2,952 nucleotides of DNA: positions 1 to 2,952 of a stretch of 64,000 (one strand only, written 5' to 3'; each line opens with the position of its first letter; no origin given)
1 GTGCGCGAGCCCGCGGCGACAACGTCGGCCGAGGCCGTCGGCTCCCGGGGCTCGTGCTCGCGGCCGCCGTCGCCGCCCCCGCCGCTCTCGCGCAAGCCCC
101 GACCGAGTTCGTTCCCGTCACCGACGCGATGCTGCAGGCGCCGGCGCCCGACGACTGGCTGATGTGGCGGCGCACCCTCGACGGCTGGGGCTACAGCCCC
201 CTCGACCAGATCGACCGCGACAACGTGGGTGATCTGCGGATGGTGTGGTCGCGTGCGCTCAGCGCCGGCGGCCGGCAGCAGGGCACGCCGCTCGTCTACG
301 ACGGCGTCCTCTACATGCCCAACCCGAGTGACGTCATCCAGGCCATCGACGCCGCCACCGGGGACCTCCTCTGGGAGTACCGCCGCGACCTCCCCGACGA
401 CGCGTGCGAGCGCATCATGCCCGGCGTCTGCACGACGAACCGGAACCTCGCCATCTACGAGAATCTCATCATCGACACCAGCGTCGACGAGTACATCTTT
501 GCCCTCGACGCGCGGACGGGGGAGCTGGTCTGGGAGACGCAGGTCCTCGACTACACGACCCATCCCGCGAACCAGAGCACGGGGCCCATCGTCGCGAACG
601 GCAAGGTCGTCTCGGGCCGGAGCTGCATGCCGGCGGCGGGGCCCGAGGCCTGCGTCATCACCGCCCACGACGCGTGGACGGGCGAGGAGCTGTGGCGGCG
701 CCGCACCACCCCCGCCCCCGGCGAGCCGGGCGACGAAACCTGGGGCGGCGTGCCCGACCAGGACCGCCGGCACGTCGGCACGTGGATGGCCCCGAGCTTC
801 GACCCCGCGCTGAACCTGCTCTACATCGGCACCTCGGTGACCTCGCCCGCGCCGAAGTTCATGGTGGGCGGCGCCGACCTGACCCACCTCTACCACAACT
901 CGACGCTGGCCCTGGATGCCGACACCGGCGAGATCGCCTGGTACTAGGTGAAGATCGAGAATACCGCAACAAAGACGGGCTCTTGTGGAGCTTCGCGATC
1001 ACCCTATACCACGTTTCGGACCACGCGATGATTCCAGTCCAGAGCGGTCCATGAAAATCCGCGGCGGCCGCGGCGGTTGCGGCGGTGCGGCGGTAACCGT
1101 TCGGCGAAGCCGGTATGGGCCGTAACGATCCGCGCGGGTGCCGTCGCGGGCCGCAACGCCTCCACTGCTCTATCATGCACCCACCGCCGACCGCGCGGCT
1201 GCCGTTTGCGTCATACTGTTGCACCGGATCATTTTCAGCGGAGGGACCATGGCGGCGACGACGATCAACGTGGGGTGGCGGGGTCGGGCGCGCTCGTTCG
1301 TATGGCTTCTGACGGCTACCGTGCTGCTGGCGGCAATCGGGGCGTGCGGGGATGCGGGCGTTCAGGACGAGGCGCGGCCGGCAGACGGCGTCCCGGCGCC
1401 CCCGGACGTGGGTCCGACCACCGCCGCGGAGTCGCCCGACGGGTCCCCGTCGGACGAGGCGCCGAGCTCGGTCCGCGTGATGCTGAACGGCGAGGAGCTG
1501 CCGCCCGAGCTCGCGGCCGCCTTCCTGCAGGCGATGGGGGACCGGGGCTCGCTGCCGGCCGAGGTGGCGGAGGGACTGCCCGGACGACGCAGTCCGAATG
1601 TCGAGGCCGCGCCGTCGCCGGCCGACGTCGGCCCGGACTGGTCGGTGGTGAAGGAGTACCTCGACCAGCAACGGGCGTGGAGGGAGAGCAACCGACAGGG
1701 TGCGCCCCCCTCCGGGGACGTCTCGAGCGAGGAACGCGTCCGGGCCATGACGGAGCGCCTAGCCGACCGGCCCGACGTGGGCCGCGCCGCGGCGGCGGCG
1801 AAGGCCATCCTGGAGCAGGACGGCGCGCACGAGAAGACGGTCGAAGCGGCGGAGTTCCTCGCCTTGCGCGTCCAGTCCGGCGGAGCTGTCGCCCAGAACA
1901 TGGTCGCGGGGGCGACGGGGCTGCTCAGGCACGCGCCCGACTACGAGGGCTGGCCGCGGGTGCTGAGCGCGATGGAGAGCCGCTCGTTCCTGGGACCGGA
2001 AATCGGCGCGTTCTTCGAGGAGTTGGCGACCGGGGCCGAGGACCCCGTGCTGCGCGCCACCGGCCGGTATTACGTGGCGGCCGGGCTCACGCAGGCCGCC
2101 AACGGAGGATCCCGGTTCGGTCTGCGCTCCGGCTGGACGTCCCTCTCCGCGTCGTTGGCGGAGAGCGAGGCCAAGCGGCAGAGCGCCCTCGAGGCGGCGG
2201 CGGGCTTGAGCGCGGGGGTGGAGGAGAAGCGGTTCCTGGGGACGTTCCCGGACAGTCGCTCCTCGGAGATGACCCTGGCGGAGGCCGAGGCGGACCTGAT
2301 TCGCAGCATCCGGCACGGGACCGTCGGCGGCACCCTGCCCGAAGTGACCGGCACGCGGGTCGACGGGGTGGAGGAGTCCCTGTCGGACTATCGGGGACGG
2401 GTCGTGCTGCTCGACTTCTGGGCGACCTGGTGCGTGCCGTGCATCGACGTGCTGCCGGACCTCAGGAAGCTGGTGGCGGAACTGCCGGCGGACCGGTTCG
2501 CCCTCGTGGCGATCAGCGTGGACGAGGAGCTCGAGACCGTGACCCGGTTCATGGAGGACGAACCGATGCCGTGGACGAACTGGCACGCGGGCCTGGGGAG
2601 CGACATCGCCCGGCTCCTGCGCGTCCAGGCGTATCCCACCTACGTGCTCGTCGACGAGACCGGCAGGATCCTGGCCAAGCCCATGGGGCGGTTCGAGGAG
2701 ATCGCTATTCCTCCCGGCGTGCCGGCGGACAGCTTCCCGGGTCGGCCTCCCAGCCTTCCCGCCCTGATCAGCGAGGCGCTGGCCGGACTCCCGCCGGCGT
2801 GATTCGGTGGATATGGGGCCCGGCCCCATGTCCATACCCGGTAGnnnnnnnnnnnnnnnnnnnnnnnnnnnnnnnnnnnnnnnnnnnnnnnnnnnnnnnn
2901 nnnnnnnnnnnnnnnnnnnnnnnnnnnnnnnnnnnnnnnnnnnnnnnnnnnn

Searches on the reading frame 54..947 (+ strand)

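Call 21: search_protein_families(library=pfam, proteins=[window:54-947:+], max_evalue=0.001)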
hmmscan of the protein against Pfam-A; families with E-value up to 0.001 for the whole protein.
window:54-947:+ (297 aa): 2 families
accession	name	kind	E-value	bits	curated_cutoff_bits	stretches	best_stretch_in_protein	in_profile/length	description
PF01011.28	PQQ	-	2.7e-39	135.8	26.7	1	35-297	1-283/595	Glucose/ethanol/alcohol dehydrogenase, beta-propeller domain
PF13360.13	PQQ_2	-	1.5e-14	54.6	27.6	1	63-245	55-200/233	Outer membrane protein assembly factor BamB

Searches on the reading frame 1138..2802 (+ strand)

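Call 21: search_protein_families(library=pfam, proteins=[window:1138-2802:+], max_evalue=0.001)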
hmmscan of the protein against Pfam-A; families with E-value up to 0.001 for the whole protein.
window:1138-2802:+ (554 aa): 4 families
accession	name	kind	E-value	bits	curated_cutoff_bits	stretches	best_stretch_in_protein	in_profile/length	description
PF00578.27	AhpC-TSA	-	4.8e-16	59.3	26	1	396-511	1-121/124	AhpC/TSA family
PF08534.16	Redoxin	-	8.5e-16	58.5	26.6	1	396-514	2-131/148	Redoxin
PF13905.12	Thioredoxin_8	-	5e-13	49.6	27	1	420-511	1-94/94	Thioredoxin-like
PF00085.26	Thioredoxin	-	2.3e-07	31.2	23.5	1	420-471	18-68/103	Thioredoxin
